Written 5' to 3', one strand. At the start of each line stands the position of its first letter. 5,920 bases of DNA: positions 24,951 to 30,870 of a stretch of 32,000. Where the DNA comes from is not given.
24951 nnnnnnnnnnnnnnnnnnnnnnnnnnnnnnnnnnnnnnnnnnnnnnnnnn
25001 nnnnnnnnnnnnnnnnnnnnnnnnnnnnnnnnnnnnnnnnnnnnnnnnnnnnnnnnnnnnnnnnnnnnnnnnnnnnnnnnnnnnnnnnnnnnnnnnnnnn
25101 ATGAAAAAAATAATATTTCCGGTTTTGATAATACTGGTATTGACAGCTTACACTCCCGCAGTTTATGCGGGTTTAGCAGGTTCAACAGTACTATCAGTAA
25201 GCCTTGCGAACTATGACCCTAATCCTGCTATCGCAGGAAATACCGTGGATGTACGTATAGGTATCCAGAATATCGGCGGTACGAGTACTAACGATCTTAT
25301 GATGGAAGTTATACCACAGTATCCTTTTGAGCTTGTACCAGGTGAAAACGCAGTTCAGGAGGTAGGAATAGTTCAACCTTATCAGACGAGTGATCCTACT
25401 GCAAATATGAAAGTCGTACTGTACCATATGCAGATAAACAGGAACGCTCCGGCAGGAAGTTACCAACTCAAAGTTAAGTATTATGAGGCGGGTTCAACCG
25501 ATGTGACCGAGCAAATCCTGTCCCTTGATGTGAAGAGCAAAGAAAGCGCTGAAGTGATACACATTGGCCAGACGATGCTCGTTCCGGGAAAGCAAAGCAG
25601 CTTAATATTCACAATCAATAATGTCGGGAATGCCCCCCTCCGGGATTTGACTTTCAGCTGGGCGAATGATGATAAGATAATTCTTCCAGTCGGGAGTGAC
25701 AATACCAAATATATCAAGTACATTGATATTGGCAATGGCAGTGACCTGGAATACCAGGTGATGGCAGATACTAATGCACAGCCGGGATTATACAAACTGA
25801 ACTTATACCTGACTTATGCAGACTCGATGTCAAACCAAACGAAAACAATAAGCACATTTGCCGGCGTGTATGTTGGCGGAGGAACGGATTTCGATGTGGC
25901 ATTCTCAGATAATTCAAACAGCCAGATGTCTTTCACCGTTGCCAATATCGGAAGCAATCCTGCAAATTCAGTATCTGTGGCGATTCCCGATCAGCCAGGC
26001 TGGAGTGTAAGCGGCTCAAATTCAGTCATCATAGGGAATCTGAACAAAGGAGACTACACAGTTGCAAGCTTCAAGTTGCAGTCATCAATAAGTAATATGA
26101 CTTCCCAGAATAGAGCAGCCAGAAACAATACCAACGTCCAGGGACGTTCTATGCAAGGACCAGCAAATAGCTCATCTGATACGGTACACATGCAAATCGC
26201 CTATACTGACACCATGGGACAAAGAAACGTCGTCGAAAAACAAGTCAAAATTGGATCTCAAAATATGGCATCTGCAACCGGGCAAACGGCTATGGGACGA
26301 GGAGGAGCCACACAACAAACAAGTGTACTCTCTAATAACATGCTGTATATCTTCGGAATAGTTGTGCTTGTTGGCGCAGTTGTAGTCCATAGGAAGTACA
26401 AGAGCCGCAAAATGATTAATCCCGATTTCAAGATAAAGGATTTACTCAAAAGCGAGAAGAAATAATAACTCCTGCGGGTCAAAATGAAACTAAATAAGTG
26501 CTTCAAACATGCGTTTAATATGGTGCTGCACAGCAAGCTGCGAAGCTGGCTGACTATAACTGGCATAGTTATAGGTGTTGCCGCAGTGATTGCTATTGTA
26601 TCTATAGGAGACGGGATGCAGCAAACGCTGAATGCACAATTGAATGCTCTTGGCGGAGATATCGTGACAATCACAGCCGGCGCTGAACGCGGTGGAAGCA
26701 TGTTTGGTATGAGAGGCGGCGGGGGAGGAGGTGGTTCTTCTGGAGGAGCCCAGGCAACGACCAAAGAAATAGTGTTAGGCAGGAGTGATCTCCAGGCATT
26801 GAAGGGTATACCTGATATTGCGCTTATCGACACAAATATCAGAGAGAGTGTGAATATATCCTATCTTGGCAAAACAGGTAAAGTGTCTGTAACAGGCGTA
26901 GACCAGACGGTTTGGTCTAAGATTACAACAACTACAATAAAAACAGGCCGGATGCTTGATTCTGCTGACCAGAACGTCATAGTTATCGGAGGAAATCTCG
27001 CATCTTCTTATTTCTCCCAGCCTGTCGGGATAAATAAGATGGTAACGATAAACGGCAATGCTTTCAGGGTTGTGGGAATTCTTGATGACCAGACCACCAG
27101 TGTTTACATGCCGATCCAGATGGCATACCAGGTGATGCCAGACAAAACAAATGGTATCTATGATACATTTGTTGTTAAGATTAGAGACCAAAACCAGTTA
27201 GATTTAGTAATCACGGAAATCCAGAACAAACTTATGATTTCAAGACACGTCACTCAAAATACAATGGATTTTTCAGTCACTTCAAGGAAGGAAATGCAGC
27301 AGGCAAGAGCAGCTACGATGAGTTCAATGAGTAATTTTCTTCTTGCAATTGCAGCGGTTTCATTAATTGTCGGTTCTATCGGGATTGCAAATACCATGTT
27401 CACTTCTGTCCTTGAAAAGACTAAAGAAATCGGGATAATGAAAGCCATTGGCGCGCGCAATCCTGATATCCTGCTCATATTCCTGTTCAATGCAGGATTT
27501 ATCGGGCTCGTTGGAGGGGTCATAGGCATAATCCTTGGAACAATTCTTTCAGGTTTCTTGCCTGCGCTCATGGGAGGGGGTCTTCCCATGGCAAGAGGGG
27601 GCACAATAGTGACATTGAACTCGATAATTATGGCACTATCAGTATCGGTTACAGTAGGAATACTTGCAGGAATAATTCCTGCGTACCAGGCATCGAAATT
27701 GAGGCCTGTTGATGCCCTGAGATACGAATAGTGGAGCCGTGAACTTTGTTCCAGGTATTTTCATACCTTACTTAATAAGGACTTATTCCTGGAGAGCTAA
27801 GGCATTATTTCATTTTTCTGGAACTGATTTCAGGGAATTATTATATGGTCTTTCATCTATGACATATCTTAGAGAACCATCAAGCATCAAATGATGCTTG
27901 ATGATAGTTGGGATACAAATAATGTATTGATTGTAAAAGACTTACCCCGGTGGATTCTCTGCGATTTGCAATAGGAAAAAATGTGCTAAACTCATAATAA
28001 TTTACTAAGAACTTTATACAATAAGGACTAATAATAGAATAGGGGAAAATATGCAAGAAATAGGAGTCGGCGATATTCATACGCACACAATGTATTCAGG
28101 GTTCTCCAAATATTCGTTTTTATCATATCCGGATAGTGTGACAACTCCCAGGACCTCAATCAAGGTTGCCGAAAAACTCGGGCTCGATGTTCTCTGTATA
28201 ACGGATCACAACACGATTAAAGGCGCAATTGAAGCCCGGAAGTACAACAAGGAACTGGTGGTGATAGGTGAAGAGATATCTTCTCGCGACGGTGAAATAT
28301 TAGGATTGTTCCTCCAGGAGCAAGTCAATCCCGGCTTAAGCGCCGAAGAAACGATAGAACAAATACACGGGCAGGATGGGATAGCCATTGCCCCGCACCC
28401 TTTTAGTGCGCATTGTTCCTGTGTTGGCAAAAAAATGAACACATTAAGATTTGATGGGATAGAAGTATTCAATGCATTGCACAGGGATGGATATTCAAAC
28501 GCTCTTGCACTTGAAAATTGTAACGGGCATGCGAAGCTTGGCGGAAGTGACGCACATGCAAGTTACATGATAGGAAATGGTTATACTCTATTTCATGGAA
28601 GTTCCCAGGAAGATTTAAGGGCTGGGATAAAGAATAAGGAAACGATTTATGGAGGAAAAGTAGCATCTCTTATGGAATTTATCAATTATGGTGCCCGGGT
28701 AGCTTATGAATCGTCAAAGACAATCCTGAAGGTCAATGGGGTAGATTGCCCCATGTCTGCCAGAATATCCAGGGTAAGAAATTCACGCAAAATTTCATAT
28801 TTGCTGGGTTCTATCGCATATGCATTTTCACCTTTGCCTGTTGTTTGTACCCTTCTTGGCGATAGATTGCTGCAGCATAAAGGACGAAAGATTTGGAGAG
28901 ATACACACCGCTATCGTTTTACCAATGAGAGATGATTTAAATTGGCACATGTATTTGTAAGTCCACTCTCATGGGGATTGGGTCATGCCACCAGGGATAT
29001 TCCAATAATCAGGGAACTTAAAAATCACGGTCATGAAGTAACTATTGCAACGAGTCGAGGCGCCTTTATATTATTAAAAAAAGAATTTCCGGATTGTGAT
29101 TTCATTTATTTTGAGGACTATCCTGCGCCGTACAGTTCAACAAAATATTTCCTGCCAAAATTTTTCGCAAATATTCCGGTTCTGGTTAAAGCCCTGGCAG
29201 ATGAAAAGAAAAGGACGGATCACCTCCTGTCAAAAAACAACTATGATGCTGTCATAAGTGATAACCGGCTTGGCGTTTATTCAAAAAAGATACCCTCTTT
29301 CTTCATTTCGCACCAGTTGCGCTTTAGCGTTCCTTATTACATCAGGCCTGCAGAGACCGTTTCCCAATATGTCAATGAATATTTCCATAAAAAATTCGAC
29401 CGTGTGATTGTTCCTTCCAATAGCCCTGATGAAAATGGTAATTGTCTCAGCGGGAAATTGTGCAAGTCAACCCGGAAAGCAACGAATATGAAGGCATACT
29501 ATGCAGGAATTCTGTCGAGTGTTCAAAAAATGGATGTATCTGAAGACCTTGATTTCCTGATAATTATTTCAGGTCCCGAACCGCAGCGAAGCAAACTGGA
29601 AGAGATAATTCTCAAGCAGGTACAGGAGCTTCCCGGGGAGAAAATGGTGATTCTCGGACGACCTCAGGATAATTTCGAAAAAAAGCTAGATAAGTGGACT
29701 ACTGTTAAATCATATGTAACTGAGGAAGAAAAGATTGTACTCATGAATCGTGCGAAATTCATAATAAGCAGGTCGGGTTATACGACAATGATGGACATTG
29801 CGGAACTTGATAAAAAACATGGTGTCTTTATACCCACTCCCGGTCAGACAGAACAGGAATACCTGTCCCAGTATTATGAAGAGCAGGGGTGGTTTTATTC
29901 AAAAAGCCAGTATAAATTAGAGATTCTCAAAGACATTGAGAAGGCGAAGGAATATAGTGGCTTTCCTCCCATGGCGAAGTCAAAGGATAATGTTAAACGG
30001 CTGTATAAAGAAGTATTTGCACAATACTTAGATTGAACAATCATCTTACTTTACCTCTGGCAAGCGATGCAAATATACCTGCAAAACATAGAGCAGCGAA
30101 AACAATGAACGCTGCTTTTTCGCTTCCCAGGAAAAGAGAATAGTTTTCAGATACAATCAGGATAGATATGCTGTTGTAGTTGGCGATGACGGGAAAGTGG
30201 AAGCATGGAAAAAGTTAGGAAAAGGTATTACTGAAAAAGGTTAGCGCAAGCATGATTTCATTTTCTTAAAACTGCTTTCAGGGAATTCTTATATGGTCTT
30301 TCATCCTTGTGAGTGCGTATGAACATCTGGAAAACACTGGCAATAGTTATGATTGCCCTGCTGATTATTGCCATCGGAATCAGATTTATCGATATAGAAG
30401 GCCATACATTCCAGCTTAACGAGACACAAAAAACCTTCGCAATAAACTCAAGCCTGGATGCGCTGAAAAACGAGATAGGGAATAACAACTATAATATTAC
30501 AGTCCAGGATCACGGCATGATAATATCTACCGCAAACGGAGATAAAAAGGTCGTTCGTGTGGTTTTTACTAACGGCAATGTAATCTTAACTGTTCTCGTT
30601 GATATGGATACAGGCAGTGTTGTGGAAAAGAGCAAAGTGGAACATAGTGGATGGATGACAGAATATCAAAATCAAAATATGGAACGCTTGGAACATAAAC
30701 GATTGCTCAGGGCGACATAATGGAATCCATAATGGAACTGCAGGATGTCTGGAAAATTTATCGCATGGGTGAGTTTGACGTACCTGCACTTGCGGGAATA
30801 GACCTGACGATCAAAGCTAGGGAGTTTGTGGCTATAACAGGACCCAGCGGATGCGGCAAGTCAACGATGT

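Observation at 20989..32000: Duplicated, promoter-sharing envelope module built around a MacB-type ABC transporter with a CARDB-like surface partner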

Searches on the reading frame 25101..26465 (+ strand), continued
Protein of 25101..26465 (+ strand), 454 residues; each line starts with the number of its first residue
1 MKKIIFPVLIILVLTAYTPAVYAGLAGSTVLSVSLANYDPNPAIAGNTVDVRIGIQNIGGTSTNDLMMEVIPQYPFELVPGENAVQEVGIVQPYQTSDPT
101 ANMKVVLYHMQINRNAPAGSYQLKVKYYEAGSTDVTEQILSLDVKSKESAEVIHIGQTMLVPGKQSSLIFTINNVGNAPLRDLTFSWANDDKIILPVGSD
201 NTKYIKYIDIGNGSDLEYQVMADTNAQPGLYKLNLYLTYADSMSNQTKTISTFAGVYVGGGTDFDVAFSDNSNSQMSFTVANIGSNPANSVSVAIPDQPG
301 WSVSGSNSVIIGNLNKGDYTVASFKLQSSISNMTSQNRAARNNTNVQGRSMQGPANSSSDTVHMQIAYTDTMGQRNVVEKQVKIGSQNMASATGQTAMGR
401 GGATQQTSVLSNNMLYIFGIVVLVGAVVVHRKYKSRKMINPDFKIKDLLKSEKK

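Call 83: search_solved_structures(query=A8, max_evalue=10)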
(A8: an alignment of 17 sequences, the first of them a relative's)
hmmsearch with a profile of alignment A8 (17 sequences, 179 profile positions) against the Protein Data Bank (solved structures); distinct sequences matched with E-value up to 10: 11.
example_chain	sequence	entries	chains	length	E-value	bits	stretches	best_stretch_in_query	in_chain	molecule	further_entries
6vqx_A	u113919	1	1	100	0.072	16.2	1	85-138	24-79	AcrF6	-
8rd8_To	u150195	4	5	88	0.14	15.2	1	66-108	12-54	Small ribosomal subunit protein bS20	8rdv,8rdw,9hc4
2mxd_A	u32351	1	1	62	0.48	13.5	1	39-77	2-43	Viral protein genome-linked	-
6nu2_AU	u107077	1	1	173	0.58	13.2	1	35-129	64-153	28S ribosomal protein S26, mitochondrial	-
9ojm_U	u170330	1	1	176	0.62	13.1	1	35-129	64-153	Small ribosomal subunit protein mS26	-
3j9m_AU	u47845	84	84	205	0.64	13.1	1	35-129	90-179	mS26 | 28S ribosomal protein S26, mitochondrial | Small ribosomal subunit protein mS26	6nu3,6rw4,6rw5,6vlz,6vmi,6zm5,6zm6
2w2c_A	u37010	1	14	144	0.84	12.7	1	36-59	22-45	CALCIUM/CALMODULIN-DEPENDENT PROTEIN KINASE TYPE II DELTA CHAIN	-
2kjq_A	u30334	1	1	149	1.2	12.2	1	27-67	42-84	DnaA-related protein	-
2ux0_A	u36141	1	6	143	1.7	11.7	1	36-61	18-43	CALCIUM-CALMODULIN DEPENDENT PROTEIN KINASE (CAM KINASE) II GAMMA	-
7urw_G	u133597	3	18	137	1.9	11.5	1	36-60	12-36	Calcium/calmodulin-dependent protein kinase type II subunit beta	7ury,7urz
9hxt_H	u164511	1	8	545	4.1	10.5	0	36-64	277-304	Catalase-phenol oxidase from Cladosporium sp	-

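Call 84: search_protein_families(library=pfam, alignment_id=A8, max_evalue=1)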
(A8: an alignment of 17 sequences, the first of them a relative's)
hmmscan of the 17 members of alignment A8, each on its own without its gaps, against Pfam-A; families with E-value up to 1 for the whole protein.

A. member 1, L022:6710-7222:+ (170 aa): 1 family
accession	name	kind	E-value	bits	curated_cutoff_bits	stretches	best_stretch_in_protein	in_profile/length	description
PF02553.20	CbiN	-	0.0064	16.9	25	1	10-54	5-47/67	Cobalt transport protein component CbiN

B. families by the number of members that match (of 17 scanned): 51 families (the first 25 are shown)
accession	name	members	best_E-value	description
PF02553.20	CbiN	4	0.0064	Cobalt transport protein component CbiN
PF25399.1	DeaD_dimer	3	0.00056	RNA helicase DeaD dimerization domain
PF02151.25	UVR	2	0.00047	UvrB/uvrC motif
PF04328.18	Sel_put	2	0.0012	Selenoprotein, putative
PF17648.7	Luciferase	2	0.0098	Luciferase domain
PF13413.12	HTH_25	2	0.14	Helix-turn-helix domain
PF24669.2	Ddi2_HDD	2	0.26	Ddi2 HDD domain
PF23493.1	CysS_C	1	0.00071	Cysteinyl-tRNA ligase anticodon binding domain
PF13801.11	Metal_resist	1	0.0014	Heavy-metal resistance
PF09306.15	Phage-scaffold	1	0.0022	Bacteriophage, scaffolding protein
PF07027.17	DUF1318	1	0.0044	Protein of unknown function (DUF1318)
PF11818.13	DUF3340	1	0.0063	C-terminal domain of tail specific protease (DUF3340)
PF20271.3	CATASP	1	0.0073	CATRA-Associated Small Protein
PF03020.21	LEM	1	0.0098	LEM domain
PF04938.17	SIP1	1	0.011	Survival motor neuron (SMN) interacting protein 1 (SIP1)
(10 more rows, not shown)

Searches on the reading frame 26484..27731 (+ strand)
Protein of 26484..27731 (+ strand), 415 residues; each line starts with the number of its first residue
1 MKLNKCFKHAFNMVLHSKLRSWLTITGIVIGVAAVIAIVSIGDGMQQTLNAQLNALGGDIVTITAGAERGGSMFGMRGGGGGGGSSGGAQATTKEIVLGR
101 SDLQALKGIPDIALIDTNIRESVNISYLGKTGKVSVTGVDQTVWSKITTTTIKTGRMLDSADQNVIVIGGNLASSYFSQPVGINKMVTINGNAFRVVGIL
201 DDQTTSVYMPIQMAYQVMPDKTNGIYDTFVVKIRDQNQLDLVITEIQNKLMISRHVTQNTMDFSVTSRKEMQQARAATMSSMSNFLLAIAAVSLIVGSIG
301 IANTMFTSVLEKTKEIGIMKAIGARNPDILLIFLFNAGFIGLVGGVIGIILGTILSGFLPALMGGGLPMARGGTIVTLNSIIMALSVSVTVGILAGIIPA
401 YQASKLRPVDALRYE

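Call 3: search_protein_families(library=pfam, proteins=[window:26484-27731:+], max_evalue=0.1)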
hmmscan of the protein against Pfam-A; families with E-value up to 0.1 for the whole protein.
window:26484-27731:+ (415 aa): 3 families
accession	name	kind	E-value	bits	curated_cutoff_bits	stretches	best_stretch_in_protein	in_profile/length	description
PF12704.14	MacB_PCD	-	9.2e-31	108.2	27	1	21-248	1-206/207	MacB-like periplasmic core domain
PF02687.27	FtsX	-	8e-18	65.1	25.5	1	288-406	2-118/120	FtsX-like permease C-terminal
PF07264.17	EI24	-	0.026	15.1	32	0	285-363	71-149/199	Sulfate transporter CysZ/Etoposide-induced protein 2.4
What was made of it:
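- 26484..27731 (+): MacB_PCD + FtsX permease 1 (4 TM). MacB_PCD 9.2e-31 and FtsX 8e-18 (call 3).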

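Call 12: search_protein_families(library=ncbifam, proteins=[window:26484-27731:+], max_evalue=0.01)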
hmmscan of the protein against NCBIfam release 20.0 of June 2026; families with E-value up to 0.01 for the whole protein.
window:26484-27731:+ (415 aa): 12 families
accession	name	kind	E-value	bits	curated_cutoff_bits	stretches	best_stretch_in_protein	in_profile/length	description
NF007826.0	PRK10535.1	equivalog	7e-40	136.9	966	1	3-413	254-646/648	macrolide ABC transporter ATP-binding protein/permease MacB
TIGR03434.1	ADOP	subfamily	5.8e-26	90.8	622.3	1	145-415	537-803/803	ADOP family duplicated permease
TIGR02212.1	lolCE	equivalog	2e-19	69.8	362.45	2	163-415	142-411/411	lipoprotein-releasing ABC transporter permease subunit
NF008076.0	PRK10814.1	exception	4.9e-14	52.1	473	2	291-415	272-399/399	lipoprotein-releasing ABC transporter permease subunit LolC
NF038347.1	FtsX_Gpos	exception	4.9e-11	42.5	225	1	215-398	110-285/296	permease-like cell division protein FtsX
NF038346.1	FtsX_actino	exception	9.3e-10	38.4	250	1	227-402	133-300/308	permease-like cell division protein FtsX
TIGR00439.2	FtsX_Gneg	equivalog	2.4e-09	36.8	255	1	228-396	118-283/292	permease-like cell division protein FtsX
TIGR02213.1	lolE_release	exception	2.9e-07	29.7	540.35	1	194-362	190-345/411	lipoprotein-releasing ABC transporter permease subunit LolE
NF008357.0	PRK11146.1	exception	3.5e-07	29.4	439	1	162-360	164-346/414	lipoprotein-releasing ABC transporter permease subunit LolE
NF041854.1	ABC_perm_YbbP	equivalog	4.5e-06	24.9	999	1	185-413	142-369/806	putative ABC transporter permease subunit YbbP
TIGR01185.1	devC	equivalog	0.00053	19.1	290.35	1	215-399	196-376/380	ABC transporter permease DevC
NF038008.1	ABC_perm_DarB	equivalog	0.0023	15.9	700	0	242-355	620-734/777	darobactin export ABC transporter permease subunit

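Call 50: search_solved_structures(query=window:26484-27731:+, max_evalue=0.00001)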
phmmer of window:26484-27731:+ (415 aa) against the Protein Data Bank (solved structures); distinct sequences matched with E-value up to 0.00001: 7.
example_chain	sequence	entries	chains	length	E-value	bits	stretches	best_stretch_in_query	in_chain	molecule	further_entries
5xu1_M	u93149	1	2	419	4.7e-37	131.2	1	7-415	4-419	ABC transporter permeae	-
5gko_A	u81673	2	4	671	8.2e-37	130.4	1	3-413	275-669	Macrolide export ATP-binding/permease protein MacB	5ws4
5lil_A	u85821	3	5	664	4.2e-33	118.2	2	147-414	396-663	Macrolide export ATP-binding/permease protein MacB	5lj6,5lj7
5nik_J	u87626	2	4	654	2.1e-31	112.6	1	4-413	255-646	Macrolide export ATP-binding/permease protein MacB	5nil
9o9x_C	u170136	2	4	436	4.5e-15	58.9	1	270-415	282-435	ABC transporter permease YtrF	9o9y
7arh_C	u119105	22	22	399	2.8e-12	49.7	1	284-415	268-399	Lipoprotein-releasing ABC transporter permease subunit LolC | Lipo-releasing system transmembrane protein lolC | Lipoprotein-releasing system transmembrane prot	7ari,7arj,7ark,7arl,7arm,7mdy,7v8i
7mdx_A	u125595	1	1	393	5.4e-09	38.8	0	284-409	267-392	Lipoprotein-releasing system transmembrane protein LolC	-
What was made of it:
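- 26484..27731 (+): Best PDB matches 5xu1_M and MacB (call 50).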

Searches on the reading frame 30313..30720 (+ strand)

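Call 3: search_protein_families(library=pfam, proteins=[window:30313-30720:+], max_evalue=0.1)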
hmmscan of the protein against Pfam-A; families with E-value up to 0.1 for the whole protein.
window:30313-30720:+ (135 aa): 2 families
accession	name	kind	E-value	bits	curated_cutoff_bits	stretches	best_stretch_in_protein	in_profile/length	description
PF17770.6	RNase_J_C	-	0.039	15.4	23.8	1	86-123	10-47/102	Ribonuclease J C-terminal domain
PF02481.21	DNA_processg_A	-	0.096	12.3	29.6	0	26-96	85-156/212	DNA recombination-mediator protein A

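Call 12: search_protein_families(library=ncbifam, proteins=[window:30313-30720:+], max_evalue=0.01)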
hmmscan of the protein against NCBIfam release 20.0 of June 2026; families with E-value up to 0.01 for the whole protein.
window:30313-30720:+ (135 aa): 1 family
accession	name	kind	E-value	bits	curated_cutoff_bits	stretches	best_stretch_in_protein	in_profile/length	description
TIGR00732.1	dprA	equivalog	0.004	16.4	191.15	1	20-96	79-156/220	DNA-processing protein DprA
